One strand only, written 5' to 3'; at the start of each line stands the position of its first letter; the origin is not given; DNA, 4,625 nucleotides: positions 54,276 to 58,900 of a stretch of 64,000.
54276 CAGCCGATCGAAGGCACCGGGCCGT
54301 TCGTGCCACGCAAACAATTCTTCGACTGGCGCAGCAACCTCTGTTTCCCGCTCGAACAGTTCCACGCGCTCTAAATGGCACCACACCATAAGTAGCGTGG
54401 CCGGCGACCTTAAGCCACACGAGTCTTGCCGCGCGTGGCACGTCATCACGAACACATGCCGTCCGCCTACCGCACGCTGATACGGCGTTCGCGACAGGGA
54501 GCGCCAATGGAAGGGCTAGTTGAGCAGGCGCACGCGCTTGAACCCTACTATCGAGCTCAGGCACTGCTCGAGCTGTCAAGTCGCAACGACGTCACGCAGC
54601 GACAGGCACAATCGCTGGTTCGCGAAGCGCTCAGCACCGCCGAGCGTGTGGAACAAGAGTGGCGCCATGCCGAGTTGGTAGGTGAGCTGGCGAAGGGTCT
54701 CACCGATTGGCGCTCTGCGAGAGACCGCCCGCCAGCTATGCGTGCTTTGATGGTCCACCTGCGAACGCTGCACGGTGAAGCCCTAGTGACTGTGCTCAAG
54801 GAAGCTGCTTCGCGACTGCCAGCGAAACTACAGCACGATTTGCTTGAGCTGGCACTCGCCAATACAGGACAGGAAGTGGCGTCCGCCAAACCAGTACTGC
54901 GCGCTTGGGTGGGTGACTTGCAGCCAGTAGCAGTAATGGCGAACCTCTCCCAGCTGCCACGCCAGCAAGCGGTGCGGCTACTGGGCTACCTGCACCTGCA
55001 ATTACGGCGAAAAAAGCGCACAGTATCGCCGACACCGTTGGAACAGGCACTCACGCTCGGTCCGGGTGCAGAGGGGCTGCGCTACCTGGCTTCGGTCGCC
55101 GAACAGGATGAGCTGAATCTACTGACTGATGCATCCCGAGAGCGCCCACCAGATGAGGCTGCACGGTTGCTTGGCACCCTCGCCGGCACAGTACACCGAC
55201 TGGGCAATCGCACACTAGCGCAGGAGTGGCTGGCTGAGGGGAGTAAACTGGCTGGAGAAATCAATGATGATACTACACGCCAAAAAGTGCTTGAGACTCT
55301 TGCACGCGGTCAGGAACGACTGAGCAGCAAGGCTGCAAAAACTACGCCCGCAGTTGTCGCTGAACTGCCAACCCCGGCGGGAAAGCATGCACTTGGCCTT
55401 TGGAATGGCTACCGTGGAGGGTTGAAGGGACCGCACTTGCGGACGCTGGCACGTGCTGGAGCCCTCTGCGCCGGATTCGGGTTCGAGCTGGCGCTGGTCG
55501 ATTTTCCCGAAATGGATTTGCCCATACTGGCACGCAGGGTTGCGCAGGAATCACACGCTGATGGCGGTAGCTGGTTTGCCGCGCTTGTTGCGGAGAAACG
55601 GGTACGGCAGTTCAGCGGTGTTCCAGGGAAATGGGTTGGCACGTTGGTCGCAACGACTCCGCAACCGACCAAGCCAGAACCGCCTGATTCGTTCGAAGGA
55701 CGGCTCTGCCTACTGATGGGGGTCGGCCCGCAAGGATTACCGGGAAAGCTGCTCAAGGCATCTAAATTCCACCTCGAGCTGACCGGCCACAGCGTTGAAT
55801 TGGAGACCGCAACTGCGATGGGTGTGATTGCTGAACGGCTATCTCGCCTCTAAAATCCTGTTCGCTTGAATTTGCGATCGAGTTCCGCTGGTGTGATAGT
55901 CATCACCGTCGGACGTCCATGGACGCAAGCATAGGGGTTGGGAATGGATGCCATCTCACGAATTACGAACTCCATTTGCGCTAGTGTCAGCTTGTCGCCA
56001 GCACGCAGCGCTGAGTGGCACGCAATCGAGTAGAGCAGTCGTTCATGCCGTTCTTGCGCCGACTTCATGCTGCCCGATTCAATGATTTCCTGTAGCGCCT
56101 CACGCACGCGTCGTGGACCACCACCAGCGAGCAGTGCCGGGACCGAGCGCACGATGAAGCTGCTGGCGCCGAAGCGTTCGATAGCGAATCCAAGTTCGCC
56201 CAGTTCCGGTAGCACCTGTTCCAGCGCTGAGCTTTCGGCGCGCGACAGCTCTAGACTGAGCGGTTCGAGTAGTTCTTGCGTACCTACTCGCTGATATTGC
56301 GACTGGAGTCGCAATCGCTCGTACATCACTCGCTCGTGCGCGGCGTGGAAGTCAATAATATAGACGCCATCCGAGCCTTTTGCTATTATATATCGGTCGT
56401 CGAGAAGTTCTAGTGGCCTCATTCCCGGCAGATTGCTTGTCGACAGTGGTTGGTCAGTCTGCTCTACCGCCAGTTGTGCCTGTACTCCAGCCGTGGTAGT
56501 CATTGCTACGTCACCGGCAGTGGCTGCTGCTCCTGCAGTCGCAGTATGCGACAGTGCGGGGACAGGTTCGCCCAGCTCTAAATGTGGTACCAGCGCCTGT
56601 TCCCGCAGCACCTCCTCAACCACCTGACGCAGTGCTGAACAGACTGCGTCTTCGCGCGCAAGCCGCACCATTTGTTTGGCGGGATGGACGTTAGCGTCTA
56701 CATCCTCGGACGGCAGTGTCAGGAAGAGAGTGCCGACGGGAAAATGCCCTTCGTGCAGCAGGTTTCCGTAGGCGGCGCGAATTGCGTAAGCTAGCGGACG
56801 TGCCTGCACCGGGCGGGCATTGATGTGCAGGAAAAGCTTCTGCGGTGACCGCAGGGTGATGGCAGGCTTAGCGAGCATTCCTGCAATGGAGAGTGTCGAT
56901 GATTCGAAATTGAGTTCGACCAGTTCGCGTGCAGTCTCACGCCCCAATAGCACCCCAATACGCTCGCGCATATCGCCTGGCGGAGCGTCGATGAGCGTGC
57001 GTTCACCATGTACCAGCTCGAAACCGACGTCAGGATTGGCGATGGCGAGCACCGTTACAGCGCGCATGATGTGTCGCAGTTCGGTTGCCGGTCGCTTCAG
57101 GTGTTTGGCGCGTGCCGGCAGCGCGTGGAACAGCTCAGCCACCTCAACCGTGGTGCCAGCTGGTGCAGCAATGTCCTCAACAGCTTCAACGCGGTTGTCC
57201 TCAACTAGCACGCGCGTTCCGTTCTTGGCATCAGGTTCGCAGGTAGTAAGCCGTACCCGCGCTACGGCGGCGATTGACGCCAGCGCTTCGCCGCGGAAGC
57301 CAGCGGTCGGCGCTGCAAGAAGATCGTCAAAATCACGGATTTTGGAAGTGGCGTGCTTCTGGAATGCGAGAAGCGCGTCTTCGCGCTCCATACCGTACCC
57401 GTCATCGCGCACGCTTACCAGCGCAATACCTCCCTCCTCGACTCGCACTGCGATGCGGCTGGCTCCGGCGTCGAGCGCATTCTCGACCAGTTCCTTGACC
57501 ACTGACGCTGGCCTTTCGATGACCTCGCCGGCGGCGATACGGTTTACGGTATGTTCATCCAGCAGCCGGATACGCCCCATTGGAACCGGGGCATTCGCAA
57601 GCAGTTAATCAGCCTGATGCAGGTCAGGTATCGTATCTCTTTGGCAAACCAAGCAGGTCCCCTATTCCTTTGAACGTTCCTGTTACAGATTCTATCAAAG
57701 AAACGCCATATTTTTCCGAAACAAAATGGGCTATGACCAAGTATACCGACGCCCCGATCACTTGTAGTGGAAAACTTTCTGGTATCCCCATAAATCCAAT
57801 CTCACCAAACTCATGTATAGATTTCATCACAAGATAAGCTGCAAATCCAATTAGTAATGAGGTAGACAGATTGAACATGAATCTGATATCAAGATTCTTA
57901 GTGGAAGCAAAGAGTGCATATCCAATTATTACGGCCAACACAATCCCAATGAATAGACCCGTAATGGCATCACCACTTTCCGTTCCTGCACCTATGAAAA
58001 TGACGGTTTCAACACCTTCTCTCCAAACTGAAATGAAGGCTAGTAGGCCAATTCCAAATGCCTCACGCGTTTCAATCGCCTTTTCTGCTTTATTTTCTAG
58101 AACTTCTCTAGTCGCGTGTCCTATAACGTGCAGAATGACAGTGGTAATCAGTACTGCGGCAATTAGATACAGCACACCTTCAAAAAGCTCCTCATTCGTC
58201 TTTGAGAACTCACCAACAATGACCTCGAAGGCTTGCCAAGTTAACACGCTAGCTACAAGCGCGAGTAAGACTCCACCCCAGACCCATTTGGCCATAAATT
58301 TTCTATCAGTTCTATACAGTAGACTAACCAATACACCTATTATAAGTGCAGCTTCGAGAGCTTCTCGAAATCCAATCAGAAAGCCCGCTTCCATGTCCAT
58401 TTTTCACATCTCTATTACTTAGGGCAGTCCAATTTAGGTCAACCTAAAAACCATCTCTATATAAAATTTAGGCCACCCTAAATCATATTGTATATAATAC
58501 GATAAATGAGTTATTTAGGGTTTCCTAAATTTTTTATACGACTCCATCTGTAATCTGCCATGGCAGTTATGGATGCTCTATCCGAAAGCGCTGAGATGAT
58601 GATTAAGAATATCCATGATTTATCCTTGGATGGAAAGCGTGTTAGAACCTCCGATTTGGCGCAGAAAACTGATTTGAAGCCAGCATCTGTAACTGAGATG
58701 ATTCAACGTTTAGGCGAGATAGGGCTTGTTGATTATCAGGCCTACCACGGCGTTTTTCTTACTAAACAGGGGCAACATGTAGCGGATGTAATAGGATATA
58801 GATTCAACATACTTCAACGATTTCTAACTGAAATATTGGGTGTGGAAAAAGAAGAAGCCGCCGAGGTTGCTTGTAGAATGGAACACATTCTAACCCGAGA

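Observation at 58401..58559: Three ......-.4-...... palindromes in the ftr1/dtxR divergent intergenic region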

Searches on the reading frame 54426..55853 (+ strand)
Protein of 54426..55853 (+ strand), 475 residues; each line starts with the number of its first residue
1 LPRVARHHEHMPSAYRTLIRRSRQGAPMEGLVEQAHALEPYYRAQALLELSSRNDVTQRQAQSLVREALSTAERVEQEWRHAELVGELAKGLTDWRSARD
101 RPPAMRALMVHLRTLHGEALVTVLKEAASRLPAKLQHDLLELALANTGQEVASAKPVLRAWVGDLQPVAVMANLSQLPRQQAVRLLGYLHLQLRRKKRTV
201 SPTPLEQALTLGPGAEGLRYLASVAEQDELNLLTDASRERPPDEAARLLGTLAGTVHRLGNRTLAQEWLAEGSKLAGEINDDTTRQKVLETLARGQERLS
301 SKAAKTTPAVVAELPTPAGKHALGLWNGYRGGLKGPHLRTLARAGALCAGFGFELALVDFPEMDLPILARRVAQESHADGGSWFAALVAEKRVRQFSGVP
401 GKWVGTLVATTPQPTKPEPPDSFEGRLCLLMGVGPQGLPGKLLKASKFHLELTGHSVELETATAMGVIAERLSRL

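Call 4: search_protein_families(library=pfam, proteins=[window:54426-55853:+])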
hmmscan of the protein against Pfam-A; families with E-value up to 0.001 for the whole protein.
window:54426-55853:+ (475 aa): 1 family
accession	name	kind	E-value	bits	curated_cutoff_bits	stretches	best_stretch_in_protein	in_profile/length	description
PF04407.17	DUF531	-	7.3e-24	85.3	25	1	322-473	3-168/170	Protein of unknown function (DUF531)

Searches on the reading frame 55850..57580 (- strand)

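Call 4: search_protein_families(library=pfam, proteins=[window:55850-57580:-])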
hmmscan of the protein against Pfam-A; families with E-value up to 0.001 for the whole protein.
window:55850-57580:- (576 aa): 4 families
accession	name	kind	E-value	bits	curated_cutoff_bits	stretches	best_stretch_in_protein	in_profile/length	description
PF08676.16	MutL_C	-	3.9e-36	124.3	25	1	392-531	3-142/142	MutL C terminal dimerisation domain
PF01119.25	DNA_mis_repair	-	5.1e-30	104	26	1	211-325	4-118/119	DNA mismatch repair protein, C-terminal domain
PF13589.12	HATPase_c_3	-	5.8e-10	39.8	25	1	25-122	4-101/137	Histidine kinase-, DNA gyrase B-, and HSP90-like ATPase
PF02518.31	HATPase_c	-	2.3e-07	31.7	26.4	1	22-78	4-63/111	Histidine kinase-, DNA gyrase B-, and HSP90-like ATPase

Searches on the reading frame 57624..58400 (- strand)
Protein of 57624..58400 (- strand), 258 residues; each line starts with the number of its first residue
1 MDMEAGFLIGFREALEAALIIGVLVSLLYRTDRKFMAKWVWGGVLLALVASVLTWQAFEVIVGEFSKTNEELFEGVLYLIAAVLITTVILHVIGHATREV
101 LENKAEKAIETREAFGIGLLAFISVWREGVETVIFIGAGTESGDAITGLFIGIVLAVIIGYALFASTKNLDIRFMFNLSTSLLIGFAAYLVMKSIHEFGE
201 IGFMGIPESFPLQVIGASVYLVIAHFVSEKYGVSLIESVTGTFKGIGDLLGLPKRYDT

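Call 4: search_protein_families(library=pfam, proteins=[window:57624-58400:-])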
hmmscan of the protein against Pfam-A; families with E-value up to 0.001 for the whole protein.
window:57624-58400:- (258 aa): 1 family
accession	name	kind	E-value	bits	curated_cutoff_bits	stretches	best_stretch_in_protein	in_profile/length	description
PF03239.20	FTR1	-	1.7e-32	113.3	25.3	1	7-200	5-211/284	Iron permease FTR1 family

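Call 36: search_protein_families(library=ncbifam, proteins=[window:57624-58400:-], max_evalue=0.001)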
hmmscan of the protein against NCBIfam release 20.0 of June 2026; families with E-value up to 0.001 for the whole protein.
window:57624-58400:- (258 aa): 2 families
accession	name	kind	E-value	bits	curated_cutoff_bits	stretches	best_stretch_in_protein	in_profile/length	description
NF041756.1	EfeU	equivalog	1.4e-40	139.6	255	1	7-206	1-205/257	iron uptake transporter permease EfeU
TIGR00145.1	TIGR00145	subfamily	2.7e-40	138.7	303.8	1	5-221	6-225/282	EfeU/Ftr1 family ferrous iron transporter subunit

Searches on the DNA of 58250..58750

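Call 44: search_rna_families(source=window, start=58250, end=58750, threshold=evalue, max_evalue=1)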
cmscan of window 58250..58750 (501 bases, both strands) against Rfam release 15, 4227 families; matches with E-value up to 1: 1.
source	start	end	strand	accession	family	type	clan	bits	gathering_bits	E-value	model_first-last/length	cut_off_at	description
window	58569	58624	+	RF01134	sR30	Gene; snRNA; snoRNA; CD-box;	-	21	38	0.0045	1-57/57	no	Small nucleolar RNA sR30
